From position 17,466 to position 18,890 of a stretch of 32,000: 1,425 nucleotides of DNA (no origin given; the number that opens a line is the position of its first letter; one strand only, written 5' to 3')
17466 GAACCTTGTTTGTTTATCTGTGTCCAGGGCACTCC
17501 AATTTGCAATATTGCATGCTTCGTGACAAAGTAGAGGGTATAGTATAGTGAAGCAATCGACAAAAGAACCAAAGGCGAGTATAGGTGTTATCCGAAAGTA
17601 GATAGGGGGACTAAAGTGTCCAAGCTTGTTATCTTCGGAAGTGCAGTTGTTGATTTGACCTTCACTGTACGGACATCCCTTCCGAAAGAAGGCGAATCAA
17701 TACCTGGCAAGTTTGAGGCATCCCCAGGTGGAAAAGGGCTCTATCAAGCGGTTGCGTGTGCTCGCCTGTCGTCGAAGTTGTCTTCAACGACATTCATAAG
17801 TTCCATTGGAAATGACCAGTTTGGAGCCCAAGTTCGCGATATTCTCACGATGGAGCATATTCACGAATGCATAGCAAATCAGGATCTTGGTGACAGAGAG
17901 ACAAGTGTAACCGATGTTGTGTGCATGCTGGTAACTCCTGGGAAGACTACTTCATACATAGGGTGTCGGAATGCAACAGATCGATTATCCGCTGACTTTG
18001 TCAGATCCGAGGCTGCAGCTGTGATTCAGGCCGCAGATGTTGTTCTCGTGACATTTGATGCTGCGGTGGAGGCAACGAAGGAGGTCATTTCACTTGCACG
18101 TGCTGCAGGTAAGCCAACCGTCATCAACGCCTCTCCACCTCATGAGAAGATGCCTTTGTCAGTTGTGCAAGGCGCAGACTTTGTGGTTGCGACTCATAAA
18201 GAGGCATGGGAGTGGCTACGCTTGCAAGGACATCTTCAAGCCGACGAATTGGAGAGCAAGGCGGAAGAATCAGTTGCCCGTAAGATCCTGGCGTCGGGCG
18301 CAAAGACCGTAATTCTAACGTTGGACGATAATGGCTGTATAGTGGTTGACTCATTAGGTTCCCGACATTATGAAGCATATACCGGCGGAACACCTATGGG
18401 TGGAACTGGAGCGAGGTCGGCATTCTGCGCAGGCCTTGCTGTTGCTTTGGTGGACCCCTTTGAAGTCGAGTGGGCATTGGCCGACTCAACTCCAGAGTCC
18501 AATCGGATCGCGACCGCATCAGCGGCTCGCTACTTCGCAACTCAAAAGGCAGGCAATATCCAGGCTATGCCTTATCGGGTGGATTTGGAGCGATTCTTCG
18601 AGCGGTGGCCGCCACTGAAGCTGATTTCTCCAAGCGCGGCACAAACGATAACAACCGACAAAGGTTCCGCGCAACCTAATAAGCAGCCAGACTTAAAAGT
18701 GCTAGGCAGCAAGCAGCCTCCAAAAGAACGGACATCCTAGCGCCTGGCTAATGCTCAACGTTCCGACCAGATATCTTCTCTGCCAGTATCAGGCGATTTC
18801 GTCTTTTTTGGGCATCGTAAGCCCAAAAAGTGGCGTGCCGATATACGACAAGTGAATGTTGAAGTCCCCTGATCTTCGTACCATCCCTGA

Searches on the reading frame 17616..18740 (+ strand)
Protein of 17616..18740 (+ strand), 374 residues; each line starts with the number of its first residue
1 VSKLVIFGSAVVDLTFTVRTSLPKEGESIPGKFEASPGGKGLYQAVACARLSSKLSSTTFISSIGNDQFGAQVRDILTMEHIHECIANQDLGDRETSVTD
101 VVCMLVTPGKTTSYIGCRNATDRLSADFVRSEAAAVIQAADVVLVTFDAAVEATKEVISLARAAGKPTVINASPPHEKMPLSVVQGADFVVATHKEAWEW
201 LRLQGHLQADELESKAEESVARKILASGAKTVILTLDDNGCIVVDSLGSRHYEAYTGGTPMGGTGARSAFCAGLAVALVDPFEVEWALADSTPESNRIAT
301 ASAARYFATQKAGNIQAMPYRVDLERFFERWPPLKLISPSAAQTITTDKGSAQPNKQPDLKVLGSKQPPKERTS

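Call 4: search_protein_families(library=pfam, proteins=[window:17616-18740:+], max_evalue=0.1)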
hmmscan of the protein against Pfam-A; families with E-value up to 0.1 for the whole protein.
window:17616-18740:+ (374 aa): 1 family
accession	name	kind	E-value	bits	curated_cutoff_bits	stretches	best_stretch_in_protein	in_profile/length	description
PF00294.29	PfkB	-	1.9e-27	96.8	25.8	1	1-304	1-287/302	pfkB family carbohydrate kinase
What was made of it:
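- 17616..18740 (+): Cassette gene: divergent PfkB-like (ribokinase-fold) protein. 'TGARSAF' replaces the canonical 'TGAGDAF', so the catalytic Asp is Ser. Pfam PfkB (call 4).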

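Call 5: search_protein_families(library=padloc, proteins=[window:17616-18740:+], max_evalue=0.1)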
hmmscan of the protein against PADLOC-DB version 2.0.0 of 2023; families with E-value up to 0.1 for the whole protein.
window:17616-18740:+ (374 aa): 0 families

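Call 28: search_protein_families(library=ncbifam, proteins=[window:17616-18737:+], max_evalue=0.01)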
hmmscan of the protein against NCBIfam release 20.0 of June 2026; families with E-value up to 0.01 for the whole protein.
window:17616-18737:+ (374 aa): 8 families
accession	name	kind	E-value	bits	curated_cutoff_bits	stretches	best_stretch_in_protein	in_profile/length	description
TIGR02152.1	D_ribokin_bact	equivalog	1.1e-37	130.1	299.65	1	5-325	2-297/298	ribokinase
NF008353.0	PRK11142.1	equivalog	1.3e-25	90.5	341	1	1-329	2-304/307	ribokinase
NF006957.1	PRK09434.1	equivalog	4.2e-12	46.2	450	2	217-324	200-302/302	fructokinase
TIGR04382.1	myo_inos_iolC_N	equivalog_domain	5.2e-10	39.1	300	1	31-327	27-308/309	5-dehydro-2-deoxygluconokinase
TIGR03168.1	1-PFK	subfamily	3.1e-07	29.6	216.4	1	12-305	10-288/305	hexose kinase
NF007321.0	PRK09813.1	equivalog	4.2e-07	29.7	247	1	36-299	22-255/261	fructoselysine 6-kinase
NF007355.0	PRK09850.1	equivalog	5.7e-07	28.9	540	1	4-282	7-270/313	pseudouridine kinase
TIGR03828.1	pfkB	equivalog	3.4e-06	26.3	292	1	33-301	30-284/305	1-phosphofructokinase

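Call 57: find_homologous_proteins(query=window:17616-18737:+, max_evalue=1e-20)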
Query window:17616-18737:+ (374 aa): 4 proteins with E <= 1e-20 among 8000 candidates.
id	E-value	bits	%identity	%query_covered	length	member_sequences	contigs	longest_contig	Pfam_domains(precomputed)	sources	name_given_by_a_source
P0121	8.4e-239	809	99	100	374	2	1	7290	PF00294.30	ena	-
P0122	4.7e-131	455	58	100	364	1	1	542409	PF00294.30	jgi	jgi:ribokinase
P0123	2.4e-60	222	40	82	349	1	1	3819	PF00294.30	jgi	jgi:ribokinase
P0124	3.4e-44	169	35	79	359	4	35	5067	PF00294.30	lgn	-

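Call 58: find_encoding_contigs(protein=P0123, flank=6000, max_places=3)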
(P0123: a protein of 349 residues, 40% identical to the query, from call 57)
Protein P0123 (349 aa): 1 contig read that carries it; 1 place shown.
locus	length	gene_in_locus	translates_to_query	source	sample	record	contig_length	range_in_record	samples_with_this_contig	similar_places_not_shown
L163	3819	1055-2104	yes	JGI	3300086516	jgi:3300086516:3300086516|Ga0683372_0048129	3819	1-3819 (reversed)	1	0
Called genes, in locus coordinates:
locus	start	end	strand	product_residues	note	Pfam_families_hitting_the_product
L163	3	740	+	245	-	?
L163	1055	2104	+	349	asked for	PF00294:PfkB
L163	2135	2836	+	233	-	PF02224:Cytidylate_kin, PF13189:Cytidylate_kin2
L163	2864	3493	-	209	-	PF12917:YfbR-like, PF13023:HD_3, PF01966:HD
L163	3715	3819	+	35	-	?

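Call 59: find_encoding_contigs(protein=P0124, flank=6000, max_places=5)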
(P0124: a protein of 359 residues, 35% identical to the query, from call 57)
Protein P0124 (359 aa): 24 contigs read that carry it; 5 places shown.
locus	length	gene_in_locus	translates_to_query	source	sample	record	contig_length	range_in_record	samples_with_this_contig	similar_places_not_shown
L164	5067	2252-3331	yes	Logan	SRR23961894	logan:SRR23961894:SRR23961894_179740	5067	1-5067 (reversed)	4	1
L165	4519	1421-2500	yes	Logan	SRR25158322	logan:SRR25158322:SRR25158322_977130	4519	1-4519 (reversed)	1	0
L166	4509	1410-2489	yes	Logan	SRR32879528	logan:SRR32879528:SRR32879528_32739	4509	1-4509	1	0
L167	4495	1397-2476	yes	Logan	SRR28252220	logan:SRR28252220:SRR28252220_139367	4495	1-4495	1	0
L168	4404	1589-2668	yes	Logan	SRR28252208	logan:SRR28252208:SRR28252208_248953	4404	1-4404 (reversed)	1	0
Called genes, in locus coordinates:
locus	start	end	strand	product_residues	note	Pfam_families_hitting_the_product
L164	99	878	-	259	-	PF00392:GntR, PF07729:FCD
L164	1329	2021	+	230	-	-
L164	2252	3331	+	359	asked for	PF00294:PfkB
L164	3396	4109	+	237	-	PF02224:Cytidylate_kin, PF13189:Cytidylate_kin2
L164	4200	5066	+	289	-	?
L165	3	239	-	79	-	?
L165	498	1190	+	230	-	-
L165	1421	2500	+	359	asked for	PF00294:PfkB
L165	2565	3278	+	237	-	PF02224:Cytidylate_kin, PF13189:Cytidylate_kin2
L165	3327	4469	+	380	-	PF08937:ThsB_TIR (weak), PF13676:TIR_2, PF22842:Pel9A-like_beta_helix, PF05048:NosD, PF13229:Beta_helix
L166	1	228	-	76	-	?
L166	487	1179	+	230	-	-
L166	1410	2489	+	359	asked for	PF00294:PfkB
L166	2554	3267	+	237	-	PF02224:Cytidylate_kin, PF13189:Cytidylate_kin2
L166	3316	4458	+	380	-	PF08937:ThsB_TIR (weak), PF13676:TIR_2, PF22842:Pel9A-like_beta_helix, PF05048:NosD, PF13229:Beta_helix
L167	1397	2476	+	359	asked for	PF00294:PfkB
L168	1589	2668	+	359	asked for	PF00294:PfkB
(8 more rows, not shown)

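Call 60: find_encoding_contigs(protein=P0121, flank=8000, max_places=3)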
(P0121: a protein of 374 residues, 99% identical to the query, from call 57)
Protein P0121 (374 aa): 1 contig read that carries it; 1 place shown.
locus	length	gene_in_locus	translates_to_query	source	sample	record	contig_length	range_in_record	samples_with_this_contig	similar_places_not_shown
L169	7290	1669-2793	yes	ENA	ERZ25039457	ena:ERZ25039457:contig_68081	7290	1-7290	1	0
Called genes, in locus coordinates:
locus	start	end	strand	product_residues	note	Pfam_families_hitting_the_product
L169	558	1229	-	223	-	-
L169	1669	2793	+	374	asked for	PF00294:PfkB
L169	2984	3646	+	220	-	PF00625:Guanylate_kin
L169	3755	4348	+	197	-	PF18306:LDcluster4, PF03641:Lysine_decarbox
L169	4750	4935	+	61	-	-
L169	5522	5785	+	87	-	PF25199:nSTAND_NTPase5 (weak)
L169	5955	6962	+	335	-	PF13676:TIR_2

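Call 65: search_solved_structures(query=window:17616-18737:+, max_evalue=0.00001, show_alignments=3)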
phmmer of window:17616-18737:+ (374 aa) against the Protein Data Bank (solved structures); distinct sequences matched with E-value up to 0.00001: 14.
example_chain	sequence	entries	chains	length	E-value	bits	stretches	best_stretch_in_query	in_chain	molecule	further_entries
6znx_A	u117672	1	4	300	5.9e-17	64.9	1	4-325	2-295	Ribokinase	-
8cqx_A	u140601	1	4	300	8.6e-17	64.4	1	4-325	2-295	Ribokinase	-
3ry7_A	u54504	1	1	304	1.5e-15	60.3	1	2-273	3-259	Ribokinase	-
6wjz_A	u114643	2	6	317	2.7e-15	59.5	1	3-325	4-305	Ribokinase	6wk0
5byc_A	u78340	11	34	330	3.1e-15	59.2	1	3-325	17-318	Ribokinase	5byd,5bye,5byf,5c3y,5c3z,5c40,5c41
2fv7_A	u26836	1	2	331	5.6e-15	58.4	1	3-324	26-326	Ribokinase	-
4x8f_A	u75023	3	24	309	1.7e-14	56.9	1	1-288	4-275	Ribokinase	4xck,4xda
6whj_A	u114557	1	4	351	1e-12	51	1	2-313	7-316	Ribokinase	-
11bl_A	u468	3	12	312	1.9e-12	50.1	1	3-278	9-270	Ribokinase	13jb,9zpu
1gqt_A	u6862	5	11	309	3.6e-11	45.9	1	3-330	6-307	RIBOKINASE | PROTEIN (RIBOKINASE)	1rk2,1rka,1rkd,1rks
3i3y_A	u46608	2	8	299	1.6e-09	40.4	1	4-176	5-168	Carbohydrate kinase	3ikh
3go6_A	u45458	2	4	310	8.6e-08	34.8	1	4-202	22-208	RIBOKINASE RBSK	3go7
1vm7_A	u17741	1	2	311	4.1e-07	32.5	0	217-292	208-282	ribokinase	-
9m8t_A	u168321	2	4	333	4.4e-07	32.5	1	5-78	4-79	Ribokinase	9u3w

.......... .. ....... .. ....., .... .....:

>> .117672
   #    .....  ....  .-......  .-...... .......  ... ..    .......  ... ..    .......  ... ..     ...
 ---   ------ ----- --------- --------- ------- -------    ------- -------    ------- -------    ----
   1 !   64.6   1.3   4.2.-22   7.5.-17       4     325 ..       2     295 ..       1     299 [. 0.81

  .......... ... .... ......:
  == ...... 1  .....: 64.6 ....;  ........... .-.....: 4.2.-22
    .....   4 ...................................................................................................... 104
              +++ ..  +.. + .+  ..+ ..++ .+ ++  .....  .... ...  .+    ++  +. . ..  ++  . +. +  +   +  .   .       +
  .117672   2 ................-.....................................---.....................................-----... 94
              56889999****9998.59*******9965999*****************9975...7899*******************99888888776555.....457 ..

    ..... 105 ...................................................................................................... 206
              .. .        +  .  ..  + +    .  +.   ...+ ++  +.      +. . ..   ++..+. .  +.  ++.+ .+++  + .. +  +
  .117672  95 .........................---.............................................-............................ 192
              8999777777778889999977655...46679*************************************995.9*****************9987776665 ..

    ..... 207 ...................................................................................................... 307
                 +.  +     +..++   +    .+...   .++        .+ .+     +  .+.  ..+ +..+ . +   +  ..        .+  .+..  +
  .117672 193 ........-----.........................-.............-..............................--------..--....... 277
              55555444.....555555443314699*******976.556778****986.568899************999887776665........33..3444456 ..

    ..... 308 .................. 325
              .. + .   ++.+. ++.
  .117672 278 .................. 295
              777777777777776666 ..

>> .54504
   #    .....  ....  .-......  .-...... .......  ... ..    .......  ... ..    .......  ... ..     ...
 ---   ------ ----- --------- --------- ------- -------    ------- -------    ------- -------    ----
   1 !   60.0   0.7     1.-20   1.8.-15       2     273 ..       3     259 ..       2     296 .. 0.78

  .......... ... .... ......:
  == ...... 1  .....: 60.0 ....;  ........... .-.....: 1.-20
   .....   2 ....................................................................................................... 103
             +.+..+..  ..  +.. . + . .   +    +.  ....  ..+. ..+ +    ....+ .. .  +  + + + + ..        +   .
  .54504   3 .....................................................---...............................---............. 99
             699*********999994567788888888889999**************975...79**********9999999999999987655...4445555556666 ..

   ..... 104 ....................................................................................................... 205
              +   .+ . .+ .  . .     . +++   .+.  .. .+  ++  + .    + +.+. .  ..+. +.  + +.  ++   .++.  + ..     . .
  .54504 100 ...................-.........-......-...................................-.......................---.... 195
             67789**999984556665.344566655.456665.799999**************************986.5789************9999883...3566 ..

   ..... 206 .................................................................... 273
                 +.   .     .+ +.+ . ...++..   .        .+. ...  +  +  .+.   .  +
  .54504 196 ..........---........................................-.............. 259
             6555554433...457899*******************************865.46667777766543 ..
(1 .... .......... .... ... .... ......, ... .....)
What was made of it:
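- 17616..18740 (+): Alignment to solved ribokinases (call 65).
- The PfkB-like protein lacks the canonical catalytic Asp and the Asn of NxxE, so it may not be a kinase at all (call 65).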

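Call 69: find_homologous_proteins(query=A4, max_evalue=1e-10)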
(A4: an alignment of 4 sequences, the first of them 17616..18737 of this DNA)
Query A4 (4 sequences) (374 aa, profile of the alignment): 40 proteins with E <= 1e-10 among 8000 candidates.
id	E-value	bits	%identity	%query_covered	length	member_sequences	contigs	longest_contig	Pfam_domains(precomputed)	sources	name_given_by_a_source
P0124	8.8e-168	576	35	79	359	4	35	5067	PF00294.30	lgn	-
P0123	9.2e-168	576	40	82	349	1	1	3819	PF00294.30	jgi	jgi:ribokinase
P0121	2.1e-163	562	99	100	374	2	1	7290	PF00294.30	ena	-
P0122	3.2e-163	561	58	100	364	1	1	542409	PF00294.30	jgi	jgi:ribokinase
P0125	3.6e-135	469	37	90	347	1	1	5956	PF00294.30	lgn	-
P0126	4.4e-70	255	39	87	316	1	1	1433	PF00294.30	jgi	jgi:ribokinase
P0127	1.0e-26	112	28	74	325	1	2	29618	PF08543.18,PF00294.30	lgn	-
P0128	4.4e-24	103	27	83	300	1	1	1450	PF08543.18,PF00294.30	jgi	-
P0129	6.6e-23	99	28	87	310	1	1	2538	PF08543.18,PF00294.30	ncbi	-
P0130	6.4e-21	93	28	86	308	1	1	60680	PF08543.18,PF00294.30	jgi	jgi:ribokinase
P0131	4.1e-20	90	27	87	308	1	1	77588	PF08543.18,PF00294.30,PF25270.1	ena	-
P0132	5.5e-19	87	29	86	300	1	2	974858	PF08543.18,PF00294.30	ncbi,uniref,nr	ncbi:ribokinase [uncultured Tateyamaria sp.]|uniref:ribokinase n=1 Tax=Tateyamaria sp. 1078 TaxID=34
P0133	1.8e-18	85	23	88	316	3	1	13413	PF08543.18,PF00294.30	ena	-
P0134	6.3e-18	83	29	53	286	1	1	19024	PF00294.30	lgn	-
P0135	3.0e-17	81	39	18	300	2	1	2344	PF00294.30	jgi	jgi:ribokinase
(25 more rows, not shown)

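Call 70: find_encoding_contigs(protein=P0125, flank=6000, max_places=3)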
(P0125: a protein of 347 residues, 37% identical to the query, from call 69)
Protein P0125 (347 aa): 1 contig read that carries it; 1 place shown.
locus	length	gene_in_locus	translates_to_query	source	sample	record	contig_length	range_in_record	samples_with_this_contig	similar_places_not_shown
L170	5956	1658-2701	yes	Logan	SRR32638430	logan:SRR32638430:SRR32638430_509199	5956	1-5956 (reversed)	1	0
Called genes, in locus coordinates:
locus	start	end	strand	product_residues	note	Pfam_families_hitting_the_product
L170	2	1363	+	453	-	?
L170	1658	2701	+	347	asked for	PF00294:PfkB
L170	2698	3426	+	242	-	PF02224:Cytidylate_kin, PF13189:Cytidylate_kin2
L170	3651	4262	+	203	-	PF06559:DCD_N, PF22569:DCD_C, PF22769:DCD, PF00692:dUTPase (weak)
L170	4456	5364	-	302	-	PF00294:PfkB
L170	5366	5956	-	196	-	?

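Call 71: find_encoding_contigs(protein=P0126, flank=6000, max_places=3)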
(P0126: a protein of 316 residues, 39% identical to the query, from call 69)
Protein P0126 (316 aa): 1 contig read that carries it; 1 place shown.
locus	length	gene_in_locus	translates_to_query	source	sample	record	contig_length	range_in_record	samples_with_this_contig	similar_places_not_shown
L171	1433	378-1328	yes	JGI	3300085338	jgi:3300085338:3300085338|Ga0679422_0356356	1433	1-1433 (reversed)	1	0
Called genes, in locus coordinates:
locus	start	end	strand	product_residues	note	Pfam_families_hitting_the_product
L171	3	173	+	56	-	?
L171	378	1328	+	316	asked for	PF00294:PfkB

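Call 72: search_protein_families(library=pfam, proteins=[L170:2-1363:+, L163:3-740:+, L165:498-1190:+, L165:3327-4469:+, L170:5366-5956:-, L170:4456-5364:-, L170:3651-4262:+], max_evalue=0.01)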
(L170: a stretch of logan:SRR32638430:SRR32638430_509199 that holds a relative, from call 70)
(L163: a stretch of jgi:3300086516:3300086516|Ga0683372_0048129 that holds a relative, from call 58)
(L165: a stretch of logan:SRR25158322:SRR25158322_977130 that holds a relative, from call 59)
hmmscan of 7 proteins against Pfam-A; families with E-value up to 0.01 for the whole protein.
L170:2-1363:+ (453 aa): 1 family
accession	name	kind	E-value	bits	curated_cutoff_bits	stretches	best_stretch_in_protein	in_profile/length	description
PF13424.12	TPR_12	-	0.0073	16.9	30.1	0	375-425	25-76/77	Tetratricopeptide repeat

L163:3-740:+ (245 aa): 2 families
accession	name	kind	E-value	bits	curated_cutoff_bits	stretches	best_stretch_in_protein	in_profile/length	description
PF13424.12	TPR_12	-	6.7e-06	26.6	30.1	1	109-176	6-75/77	Tetratricopeptide repeat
PF07719.23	TPR_2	-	0.0028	18.1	27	0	189-217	3-31/34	Tetratricopeptide repeat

L165:498-1190:+ (230 aa): 1 family
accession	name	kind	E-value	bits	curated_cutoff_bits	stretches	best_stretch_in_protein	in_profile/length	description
PF07828.18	PA-IL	-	0.00024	21.6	22.5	0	176-226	62-117/121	PA-IL-like protein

L165:3327-4469:+ (380 aa): 5 families
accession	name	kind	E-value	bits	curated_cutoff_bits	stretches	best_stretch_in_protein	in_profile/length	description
PF13229.12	Beta_helix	-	8.6e-20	71.4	25.9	1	228-366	6-146/158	Right handed beta helix region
PF13676.11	TIR_2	-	7.4e-18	65.6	28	1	22-131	2-110/122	TIR domain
PF05048.19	NosD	-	7.9e-08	32.4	23.6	1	252-365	45-156/212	Periplasmic copper-binding protein (NosD)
PF08937.16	ThsB_TIR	-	2.6e-06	28.2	21.2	1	22-107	1-90/100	Thoeris protein ThsB, TIR-like domain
PF01582.25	TIR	-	0.00011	22.5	21.3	1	25-113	10-97/179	TIR domain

L170:5366-5956:- (196 aa): 1 family
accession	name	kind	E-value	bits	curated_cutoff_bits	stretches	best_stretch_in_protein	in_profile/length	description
PF02867.20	Ribonuc_red_lgC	-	1e-21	77.7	23.9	1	25-180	363-523/523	Ribonucleotide reductase, barrel domain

L170:4456-5364:- (302 aa): 1 family
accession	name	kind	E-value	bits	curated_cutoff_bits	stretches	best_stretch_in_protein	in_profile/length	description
PF00294.29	PfkB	-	1.5e-17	64.3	25.8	1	28-279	22-297/302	pfkB family carbohydrate kinase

L170:3651-4262:+ (203 aa): 4 families
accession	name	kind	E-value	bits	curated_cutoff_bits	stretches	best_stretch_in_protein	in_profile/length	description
PF22769.1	DCD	-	3.6e-47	160.7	27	1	2-158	1-153/153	dCTP deaminase-like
PF06559.16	DCD_N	-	2.8e-11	44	21.4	1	2-157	4-162/164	2'-deoxycytidine 5'-triphosphate deaminase (DCD) N-terminal domain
PF22569.1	DCD_C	-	9.6e-08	32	22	1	60-178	62-185/192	2'-deoxycytidine 5'-triphosphate deaminase (DCD), C-terminal domain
PF00692.24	dUTPase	-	3e-07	30.7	22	1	73-173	21-120/129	dUTPase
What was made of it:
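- Two PfkB-like contexts look like ordinary nucleotide metabolism: dCTP deaminase plus ribonucleotide reductase, and an HD phosphohydrolase (calls 58, 70, 72). Other PfkB-like clade members sit next to DCD, RNR and HD genes (calls 58, 70, 72).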

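Call 89: search_protein_families(library=padloc, proteins=[L165:3327-4469:+], max_evalue=0.001)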
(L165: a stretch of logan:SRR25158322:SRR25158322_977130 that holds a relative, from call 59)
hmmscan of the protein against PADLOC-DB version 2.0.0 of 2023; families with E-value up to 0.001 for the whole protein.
L165:3327-4469:+ (380 aa): 6 families
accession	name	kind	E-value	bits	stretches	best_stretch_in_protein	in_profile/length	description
PDLC05062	PDC-S66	-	8e-11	39.9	1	21-110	151-240/282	-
PDLC00417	ThsB1|ThsB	-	4.5e-08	30.9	1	21-110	169-259/303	TIR-like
PDLC00418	ThsB1|ThsB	-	8.1e-06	23.8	1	18-122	4-113/155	TIR-like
PDLC00436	ThsB1|ThsB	-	1.4e-05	22.7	1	14-93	31-114/183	TIR-like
PDLC02012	SAVED5--SAVED_TIR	-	2.8e-05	21.4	1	15-118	7-111/404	-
PDLC00419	ThsB1|ThsB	-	6.5e-05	20.8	1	9-94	18-107/165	TIR-like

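Call 96: search_solved_structures(query=L170:2-1363:+, max_evalue=1, show_alignments=1)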
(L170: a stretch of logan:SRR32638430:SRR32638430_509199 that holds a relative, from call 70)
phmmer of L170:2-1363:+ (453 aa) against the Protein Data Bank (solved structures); distinct sequences matched with E-value up to 1: 0.
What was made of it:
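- Tried and rejected: The protein upstream of the PfkB-like gene in L170 and L163 shows only weak TPR hits and no PDB sequence match (calls 72, 96).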
